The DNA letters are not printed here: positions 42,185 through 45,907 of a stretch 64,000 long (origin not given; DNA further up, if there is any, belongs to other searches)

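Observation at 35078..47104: Ten-gene operon: sigma-like, HxxxCxxC protein, AAA+/AAA+/trypsin fusion, coiled-coil, Hsp70, coiled-coil, NrdG-like radical SAM, and three double-zinc-ribbon proteins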

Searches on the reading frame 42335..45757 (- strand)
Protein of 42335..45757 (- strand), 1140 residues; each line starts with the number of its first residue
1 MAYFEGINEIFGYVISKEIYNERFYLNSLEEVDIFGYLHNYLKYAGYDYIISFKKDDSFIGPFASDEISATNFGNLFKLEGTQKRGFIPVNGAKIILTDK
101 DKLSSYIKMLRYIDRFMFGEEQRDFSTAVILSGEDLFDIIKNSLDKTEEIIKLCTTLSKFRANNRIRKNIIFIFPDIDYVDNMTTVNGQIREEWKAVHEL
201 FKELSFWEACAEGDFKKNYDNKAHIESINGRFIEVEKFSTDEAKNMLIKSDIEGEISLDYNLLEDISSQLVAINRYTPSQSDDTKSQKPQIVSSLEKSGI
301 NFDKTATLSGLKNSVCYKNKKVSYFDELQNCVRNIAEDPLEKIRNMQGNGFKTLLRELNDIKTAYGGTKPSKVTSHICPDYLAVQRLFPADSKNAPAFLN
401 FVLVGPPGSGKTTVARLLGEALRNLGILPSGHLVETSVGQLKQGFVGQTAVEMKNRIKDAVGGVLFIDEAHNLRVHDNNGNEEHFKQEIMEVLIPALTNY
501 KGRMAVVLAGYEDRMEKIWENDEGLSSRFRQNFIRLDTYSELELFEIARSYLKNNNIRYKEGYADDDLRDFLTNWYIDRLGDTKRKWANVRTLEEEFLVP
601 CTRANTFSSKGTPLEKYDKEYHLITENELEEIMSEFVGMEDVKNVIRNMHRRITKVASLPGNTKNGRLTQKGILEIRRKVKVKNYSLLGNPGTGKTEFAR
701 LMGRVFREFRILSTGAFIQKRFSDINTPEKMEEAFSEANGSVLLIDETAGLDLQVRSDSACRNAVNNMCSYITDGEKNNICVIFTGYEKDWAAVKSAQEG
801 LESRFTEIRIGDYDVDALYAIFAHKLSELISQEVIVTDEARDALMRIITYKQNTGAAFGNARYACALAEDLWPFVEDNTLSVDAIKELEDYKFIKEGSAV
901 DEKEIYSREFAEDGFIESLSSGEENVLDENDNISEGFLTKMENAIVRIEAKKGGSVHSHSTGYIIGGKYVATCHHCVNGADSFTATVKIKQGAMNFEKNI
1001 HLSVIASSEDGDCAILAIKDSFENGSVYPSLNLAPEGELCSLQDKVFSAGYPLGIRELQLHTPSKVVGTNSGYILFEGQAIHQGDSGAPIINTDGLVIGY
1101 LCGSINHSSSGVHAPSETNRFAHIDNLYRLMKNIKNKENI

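Call 4: search_protein_families(library=pfam, proteins=[window:42335-45757:-], max_evalue=0.1)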
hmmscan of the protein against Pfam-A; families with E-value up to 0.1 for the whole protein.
window:42335-45757:- (1140 aa): 31 families (the best 25 are shown)
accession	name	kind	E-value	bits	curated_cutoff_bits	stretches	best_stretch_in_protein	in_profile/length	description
PF00004.35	AAA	-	1.1e-24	87.9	21.2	2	402-530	2-124/131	ATPase family associated with various cellular activities (AAA)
PF13365.12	Trypsin_2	-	4.9e-12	47.2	27.6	1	961-1099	2-143/144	Trypsin-like peptidase domain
PF00089.32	Trypsin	-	5.5e-10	39.9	20.6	1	953-1110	23-204/220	Trypsin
PF13401.12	AAA_22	-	1.5e-09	38.7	27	1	401-512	8-124/130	AAA domain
PF20720.3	nSTAND3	-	8.4e-09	35.7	27.2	2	402-553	21-154/155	Novel STAND NTPase 3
PF07728.20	AAA_5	-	4.6e-08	33.6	22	1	400-471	1-76/139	AAA domain (dynein-related subfamily)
PF13238.12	AAA_18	-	1e-06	29.7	29.4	1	403-431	3-25/128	AAA domain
PF13191.12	AAA_16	-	2.8e-06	28.4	32.6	1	394-437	22-69/167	AAA ATPase domain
PF05496.18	RuvB_N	-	1.1e-05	25.7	27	1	400-475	35-98/159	Holliday junction DNA helicase RuvB P-loop domain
PF13245.12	AAA_19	-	3.8e-05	24.3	25.1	0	401-457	14-61/134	AAA domain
PF01078.27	Mg_chelatase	-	4.3e-05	23.5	20.3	0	400-422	24-46/207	Magnesium chelatase, subunit ChlI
PF13207.12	AAA_17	-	6.8e-05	23.6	27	0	404-434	1-30/136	AAA domain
PF13479.12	AAA_24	-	9.7e-05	22.7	27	0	399-421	3-25/195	AAA domain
PF13173.12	AAA_14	-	0.00022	21.7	27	0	401-474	5-75/129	AAA domain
PF00005.33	ABC_tran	-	0.00033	21.7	25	0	401-423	14-36/137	ABC transporter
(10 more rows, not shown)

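Call 5: search_protein_families(library=padloc, proteins=[window:42335-45757:-], max_evalue=0.1)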
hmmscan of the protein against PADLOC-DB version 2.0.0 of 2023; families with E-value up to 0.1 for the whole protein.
window:42335-45757:- (1140 aa): 11 families
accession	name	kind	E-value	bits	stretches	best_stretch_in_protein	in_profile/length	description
PDLC02959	RT-Protease_XI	-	5.1e-11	40.2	1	932-1132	327-509/510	single gene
PDLC02960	RT-Protease_XI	-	7.4e-11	39.7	1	933-1131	326-504/506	single gene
PDLC04606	PDC-M37B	-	4.5e-07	27.4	1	261-469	47-252/390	-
PDLC00915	TRIP13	-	1.3e-05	22.8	1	402-451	67-116/302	TRIP13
PDLC04140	mad8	-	3.1e-05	21.6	1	401-479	30-86/314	mads_8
PDLC02159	Avs1b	-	4.5e-05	18.9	1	940-1052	5-106/1924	-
PDLC02196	IetA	-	7.7e-05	20.3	1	398-423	122-147/374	-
PDLC04232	IetA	-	0.00018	19.1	1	401-470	119-183/330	-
PDLC00914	TRIP13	-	0.00033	18.2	0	401-508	74-193/302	TRIP13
PDLC02195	IetA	-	0.0011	16.3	0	399-423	138-162/395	-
PDLC03920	MkoA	-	0.0086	12.4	1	401-416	634-649/1112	-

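Call 6: search_protein_families(library=ncbifam, proteins=[window:42335-45757:-], max_evalue=0.01)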
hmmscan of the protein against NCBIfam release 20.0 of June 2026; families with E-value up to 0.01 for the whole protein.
window:42335-45757:- (1140 aa): 29 families (the best 25 are shown)
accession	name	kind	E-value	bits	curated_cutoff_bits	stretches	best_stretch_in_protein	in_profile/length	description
TIGR02881.1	spore_V_K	equivalog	1.3e-60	204.7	422.95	2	393-574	37-212/261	stage V sporulation protein K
TIGR03922.1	T7SS_EccA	equivalog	3e-52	177.9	466.65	2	401-578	315-489/557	type VII secretion AAA-ATPase EccA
TIGR02880.1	cbbX_cfxQ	equivalog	7.1e-49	166.6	459.25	2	380-572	39-227/284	CbbX protein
TIGR00635.1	ruvB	equivalog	8.4e-07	28.3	299.05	1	400-500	32-108/305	Holliday junction branch migration DNA helicase RuvB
NF033740.0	MarP_fam_protase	equivalog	3.7e-06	26.2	250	1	933-1101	185-351/390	MarP family serine protease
NF003233.0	PRK04195.2-3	equivalog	7.8e-06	25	471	0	658-768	14-123/504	replication factor C large subunit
TIGR01351.1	adk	subfamily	3.6e-05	23.5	168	1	400-438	1-38/212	adenylate kinase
NF000868.0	PRK00080.1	equivalog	4.2e-05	22.6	282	0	400-474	53-115/330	Holliday junction branch migration DNA helicase RuvB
TIGR02639.1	ClpA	equivalog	4.5e-05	21.8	993.15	0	455-541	271-352/734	ATP-dependent Clp protease ATP-binding subunit ClpA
NF009883.0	PRK13341.1-4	equivalog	7.2e-05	20.9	668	1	399-473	56-124/729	AAA family ATPase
NF040960.1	MamE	equivalog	0.00021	20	800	1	942-1099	106-262/659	magnetosome formation protease MamE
NF009882.0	PRK13341.1-3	equivalog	0.00031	19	1197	0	380-475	36-125/734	AAA family ATPase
NF011099.0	PRK14526.1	equivalog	0.00035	20.3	223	0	400-434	2-35/211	adenylate kinase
TIGR02903.1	spore_lon_C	equivalog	0.00042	18.9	678.8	0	377-424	156-201/615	Lon family ATP-dependent protease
NF041810.1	Avs1b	equivalog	0.00047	17.4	1500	1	955-1028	15-88/1931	AVAST type 1 anti-phage system protease Avs1b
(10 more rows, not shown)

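Call 17: find_homologous_proteins(query=window:42335-45757:-, max_evalue=1e-10)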
Query window:42335-45757:- (1140 aa): 6503 proteins with E <= 1e-10 among 8000 candidates; the best 120 are listed.
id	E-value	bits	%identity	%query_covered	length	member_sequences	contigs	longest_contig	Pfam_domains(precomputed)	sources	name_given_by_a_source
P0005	8.5e-164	565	31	39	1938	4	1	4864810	PF06745.20,PF01591.25,PF13604.13,PF00004.36,PF13238.13,PF07728.21,PF04851.22,PF13191.13,PF06414.19,PF24883.3,PF05729.19,PF27394.1,PF13481.13,PF01443.25,PF19263.6,PF13555.13,PF08433.17,PF05496.19,PF14532.13,PF27840.1,PF01583.27,PF13479.13,PF02606.21,PF05272.18,PF07726.18,PF17866.9,PF13207.13,PF03308.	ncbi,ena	-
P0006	6.9e-159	549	31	37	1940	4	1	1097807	PF06745.20,PF01591.25,PF13604.13,PF00004.36,PF13238.13,PF07728.21,PF04851.22,PF13191.13,PF06414.19,PF24883.3,PF05729.19,PF27394.1,PF13481.13,PF13240.12,PF01443.25,PF19263.6,PF13555.13,PF08433.17,PF12846.14,PF05496.19,PF14532.13,PF27840.1,PF01583.27,PF13479.13,PF05272.18,PF07726.18,PF17866.9,PF13207.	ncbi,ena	-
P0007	3.8e-138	480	28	41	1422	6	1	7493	PF20030.6,PF13604.13,PF13671.13,PF00004.36,PF13401.13,PF13238.13,PF07728.21,PF28182.1,PF00931.29,PF13191.13,PF12977.13,PF06414.19,PF07724.21,PF24883.3,PF13521.13,PF26929.1,PF03266.22,PF13245.13,PF08433.17,PF05496.19,PF01637.25,PF01695.24,PF13479.13,PF00158.33,PF00005.34,PF07726.18,PF12775.14,PF17866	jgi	jgi:SpoVK/Ycf46/Vps4 family AAA+-type ATPase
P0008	6.2e-138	480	31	44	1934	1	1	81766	PF13173.13,PF13148.12,PF13604.13,PF00004.36,PF13401.13,PF13238.13,PF05673.20,PF07728.21,PF13191.13,PF06414.19,PF07724.21,PF24883.3,PF00515.35,PF13424.13,PF13521.13,PF07719.24,PF13174.13,PF13431.13,PF23914.2,PF25062.2,PF03266.22,PF01443.25,PF13245.13,PF08433.17,PF13428.13,PF05496.19,PF14532.13,PF0630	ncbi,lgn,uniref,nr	ncbi:AAA family ATPase [Bacillus sp. PS06]|uniref:AAA family ATPase n=1 Tax=Bacillus sp. PS06 TaxID=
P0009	1.2e-137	479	31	43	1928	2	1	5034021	PF13148.12,PF13604.13,PF00493.30,PF00004.36,PF13401.13,PF13238.13,PF07728.21,PF13191.13,PF06414.19,PF07724.21,PF24883.3,PF00515.35,PF13424.13,PF13521.13,PF09848.16,PF07719.24,PF13481.13,PF13174.13,PF13431.13,PF25062.2,PF01057.24,PF03266.22,PF01443.25,PF13245.13,PF13555.13,PF08433.17,PF13428.13,PF054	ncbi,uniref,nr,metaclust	ncbi:hypothetical protein IEE_04177 [Bacillus cereus BAG5X1-1]|uniref:AAA+ ATPase domain-containing 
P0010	1.3e-135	472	30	40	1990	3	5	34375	PF13604.13,PF13671.13,PF00004.36,PF13401.13,PF13238.13,PF07728.21,PF13191.13,PF06414.19,PF24883.3,PF13521.13,PF13365.13,PF03266.22,PF19263.6,PF13245.13,PF08433.17,PF05496.19,PF14532.13,PF06309.18,PF13479.13,PF00158.33,PF00005.34,PF17866.9,PF02367.24,PF00910.29,PF01078.28,PF20720.4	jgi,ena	-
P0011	4.3e-134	467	31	43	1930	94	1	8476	PF13604.13,PF00004.36,PF13238.13,PF07728.21,PF13191.13,PF06414.19,PF24883.3,PF13481.13,PF25062.2,PF01443.25,PF13555.13,PF08433.17,PF05496.19,PF14532.13,PF01583.27,PF14559.13,PF13479.13,PF12895.14,PF17866.9,PF13207.13,PF03308.23,PF01078.28,PF20720.4,PF13148.12,PF00493.30,PF13401.13,PF05673.20,PF07724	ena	-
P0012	1.3e-131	459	28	62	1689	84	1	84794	PF13086.13,PF06745.20,PF13604.13,PF00004.36,PF13401.13,PF13238.13,PF07728.21,PF13191.13,PF06414.19,PF24883.3,PF13521.13,PF09848.16,PF13365.13,PF03266.22,PF01443.25,PF13245.13,PF08433.17,PF05496.19,PF14532.13,PF01695.24,PF13479.13,PF00158.33,PF00005.34,PF07726.18,PF12775.14,PF17866.9,PF02367.24,PF009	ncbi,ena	-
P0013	2.6e-131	458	28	62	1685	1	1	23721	PF13086.13,PF06745.20,PF13604.13,PF00004.36,PF13401.13,PF13238.13,PF07728.21,PF13191.13,PF06414.19,PF24883.3,PF13521.13,PF09848.16,PF13365.13,PF03266.22,PF01443.25,PF13245.13,PF08433.17,PF05496.19,PF14532.13,PF01695.24,PF13479.13,PF00158.33,PF00005.34,PF07726.18,PF12775.14,PF17866.9,PF02367.24,PF009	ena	-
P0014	4.1e-131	457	28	62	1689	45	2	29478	PF06745.20,PF13604.13,PF00004.36,PF13401.13,PF13238.13,PF07728.21,PF13191.13,PF06414.19,PF24883.3,PF13521.13,PF09848.16,PF13365.13,PF03266.22,PF01443.25,PF13245.13,PF08433.17,PF05496.19,PF01695.24,PF00158.33,PF00005.34,PF07726.18,PF12775.14,PF17866.9,PF02367.24,PF00910.29,PF05621.18,PF01078.28,PF207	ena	-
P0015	1.1e-130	455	28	62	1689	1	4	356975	PF06745.20,PF13604.13,PF00004.36,PF13401.13,PF13238.13,PF07728.21,PF13191.13,PF06414.19,PF24883.3,PF13521.13,PF09848.16,PF13365.13,PF03266.22,PF01443.25,PF13245.13,PF08433.17,PF05496.19,PF14532.13,PF01695.24,PF13479.13,PF00158.33,PF00005.34,PF07726.18,PF12775.14,PF17866.9,PF02367.24,PF00910.29,PF056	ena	-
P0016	1.8e-127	445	29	56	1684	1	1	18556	PF13086.13,PF13604.13,PF13671.13,PF00004.36,PF13401.13,PF13238.13,PF05673.20,PF07728.21,PF13191.13,PF06414.19,PF24883.3,PF13521.13,PF09848.16,PF27394.1,PF13365.13,PF03266.22,PF01443.25,PF13245.13,PF08433.17,PF05496.19,PF14532.13,PF01695.24,PF13479.13,PF00158.33,PF00005.34,PF07726.18,PF12775.14,PF178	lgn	-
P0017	5.1e-126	440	28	44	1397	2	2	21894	PF13173.13,PF20030.6,PF13086.13,PF01591.25,PF13604.13,PF00485.25,PF13671.13,PF00493.30,PF00004.36,PF13401.13,PF13238.13,PF07728.21,PF13191.13,PF06414.19,PF24883.3,PF05729.19,PF13521.13,PF01202.29,PF09848.16,PF13481.13,PF03266.22,PF01443.25,PF19263.6,PF13245.13,PF08433.17,PF05496.19,PF14532.13,PF0630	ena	-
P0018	6.6e-126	440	31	44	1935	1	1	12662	PF13086.13,PF13604.13,PF13671.13,PF00493.30,PF00004.36,PF13401.13,PF13238.13,PF05673.20,PF07728.21,PF04851.22,PF13191.13,PF06414.19,PF07724.21,PF24883.3,PF05729.19,PF13521.13,PF09848.16,PF27394.1,PF13481.13,PF23914.2,PF25062.2,PF01057.24,PF03266.22,PF01443.25,PF19263.6,PF13245.13,PF08433.17,PF13428.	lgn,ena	-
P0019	7.0e-126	440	27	63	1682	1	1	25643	PF13173.13,PF13604.13,PF00004.36,PF13401.13,PF13238.13,PF05673.20,PF07728.21,PF00931.29,PF13191.13,PF06414.19,PF24883.3,PF05729.19,PF13521.13,PF09848.16,PF13481.13,PF13365.13,PF03266.22,PF01443.25,PF19263.6,PF13245.13,PF08433.17,PF05496.19,PF14532.13,PF06309.18,PF01695.24,PF13479.13,PF00158.33,PF000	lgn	-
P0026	1.3e-122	429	29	62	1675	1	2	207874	PF13604.13,PF00493.30,PF00004.36,PF13401.13,PF13238.13,PF05673.20,PF07728.21,PF00931.29,PF13191.13,PF06414.19,PF24883.3,PF13521.13,PF13365.13,PF03266.22,PF01443.25,PF19263.6,PF13245.13,PF08433.17,PF05496.19,PF14532.13,PF01695.24,PF13479.13,PF00158.33,PF00005.34,PF07726.18,PF17866.9,PF02367.24,PF1320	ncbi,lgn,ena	-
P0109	1.0e-91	326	30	41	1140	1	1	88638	PF13173.13,PF13604.13,PF08303.18,PF00004.36,PF13401.13,PF13238.13,PF05673.20,PF07728.21,PF13191.13,PF06414.19,PF13521.13,PF09848.16,PF27394.1,PF01057.24,PF01443.25,PF13245.13,PF08433.17,PF05496.19,PF14532.13,PF06309.18,PF01583.27,PF00158.33,PF05272.18,PF00005.34,PF12775.14,PF17866.9,PF02367.24,PF132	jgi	-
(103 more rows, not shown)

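Call 18: find_encoding_contigs(protein=P0012, flank=10000, max_places=2)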
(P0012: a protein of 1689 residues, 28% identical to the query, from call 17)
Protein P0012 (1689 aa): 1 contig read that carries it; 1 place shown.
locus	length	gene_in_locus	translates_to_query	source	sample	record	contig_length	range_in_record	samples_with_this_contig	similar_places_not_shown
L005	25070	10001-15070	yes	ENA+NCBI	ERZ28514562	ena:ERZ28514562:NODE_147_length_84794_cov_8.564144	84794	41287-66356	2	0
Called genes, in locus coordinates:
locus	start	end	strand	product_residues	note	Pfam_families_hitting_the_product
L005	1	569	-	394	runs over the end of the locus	-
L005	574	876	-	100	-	-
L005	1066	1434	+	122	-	PF13560:HTH_31 (weak), PF12844:HTH_19, PF01381:HTH_3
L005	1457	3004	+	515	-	PF00012:HSP70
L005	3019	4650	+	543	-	PF00012:HSP70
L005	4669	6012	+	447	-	PF28068:Scy (weak)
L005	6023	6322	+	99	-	-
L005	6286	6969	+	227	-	-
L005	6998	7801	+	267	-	-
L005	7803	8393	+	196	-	PF13353:Fer4_12, PF04055:Radical_SAM (weak)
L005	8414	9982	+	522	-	-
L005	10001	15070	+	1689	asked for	PF00004:AAA, PF00004:AAA, PF17866:AAA_lid_6, PF00004:AAA, PF17866:AAA_lid_6 (weak), PF00004:AAA, PF17866:AAA_lid_6 (weak), PF13365:Trypsin_2, +29 more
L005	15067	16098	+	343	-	PF25390:WD40_RLD (faint)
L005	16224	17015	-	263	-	PF14471:DUF4428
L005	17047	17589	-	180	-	-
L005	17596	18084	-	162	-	PF22043:DUF6935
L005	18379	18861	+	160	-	-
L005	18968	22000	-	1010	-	PF00041:fn3 (faint), PF21910:GH85_C (faint)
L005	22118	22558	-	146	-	-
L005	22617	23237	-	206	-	-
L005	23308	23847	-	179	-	-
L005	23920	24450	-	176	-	-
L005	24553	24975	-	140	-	-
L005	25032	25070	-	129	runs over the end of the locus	-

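Call 19: find_encoding_contigs(protein=P0026, flank=10000, max_places=2)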
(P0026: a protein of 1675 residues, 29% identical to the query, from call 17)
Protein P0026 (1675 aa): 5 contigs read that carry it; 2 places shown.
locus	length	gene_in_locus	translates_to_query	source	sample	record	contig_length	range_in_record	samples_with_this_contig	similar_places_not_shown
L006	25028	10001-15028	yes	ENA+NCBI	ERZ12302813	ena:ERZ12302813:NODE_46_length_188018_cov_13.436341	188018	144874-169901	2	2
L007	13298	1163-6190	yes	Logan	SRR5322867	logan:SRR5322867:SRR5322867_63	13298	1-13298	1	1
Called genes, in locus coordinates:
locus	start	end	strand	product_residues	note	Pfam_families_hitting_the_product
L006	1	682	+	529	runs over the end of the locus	PF00012:HSP70, PF06723:MreB_Mbl (weak)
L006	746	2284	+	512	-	PF00012:HSP70, PF06723:MreB_Mbl (faint)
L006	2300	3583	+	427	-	PF01025:GrpE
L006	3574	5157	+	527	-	PF00012:HSP70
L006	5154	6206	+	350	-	-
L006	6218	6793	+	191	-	PF13353:Fer4_12, PF04055:Radical_SAM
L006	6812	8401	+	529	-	-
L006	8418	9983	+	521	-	-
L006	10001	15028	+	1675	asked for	PF13191:AAA_16 (faint), PF13245:AAA_19 (faint), PF13604:AAA_30 (faint), PF00004:AAA, PF00004:AAA, PF17866:AAA_lid_6, PF00004:AAA, PF13365:Trypsin_2, +25 more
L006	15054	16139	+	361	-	PF25390:WD40_RLD, PF13540:RCC1_2 (weak)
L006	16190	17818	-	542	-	-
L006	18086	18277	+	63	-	-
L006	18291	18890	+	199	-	PF00574:CLP_protease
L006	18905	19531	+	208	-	PF08238:Sel1 (faint)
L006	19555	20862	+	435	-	PF02534:T4SS-DNA_transf, PF10412:TrwB_AAD_bind, PF12696:TraG-D_C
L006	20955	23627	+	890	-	PF00759:Glyco_hydro_9, PF00942:CBM_3, PF00404:Dockerin_1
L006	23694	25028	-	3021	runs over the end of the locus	PF17802:SpaA, PF19407:DUF5979 (faint), PF03382:DUF285, PF24547:DUF7601, PF05738:Cna_B, PF24547:DUF7601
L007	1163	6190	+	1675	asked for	PF13191:AAA_16 (faint), PF13245:AAA_19 (faint), PF13604:AAA_30 (faint), PF00004:AAA, PF00004:AAA, PF17866:AAA_lid_6, PF00004:AAA, PF13365:Trypsin_2, +25 more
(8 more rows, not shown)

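Call 54: search_protein_families(library=pfam, proteins=[L006:2300-3583:+], max_evalue=0.05)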
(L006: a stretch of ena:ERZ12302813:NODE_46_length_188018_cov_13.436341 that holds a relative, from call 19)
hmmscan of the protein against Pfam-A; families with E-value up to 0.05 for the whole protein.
L006:2300-3583:+ (427 aa): 2 families
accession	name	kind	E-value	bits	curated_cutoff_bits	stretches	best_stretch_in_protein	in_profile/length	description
PF01025.24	GrpE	-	1.2e-08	35.2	25.8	1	249-396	15-147/165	GrpE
PF05478.16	Prominin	-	0.027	13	34.3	1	132-291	247-396/799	Prominin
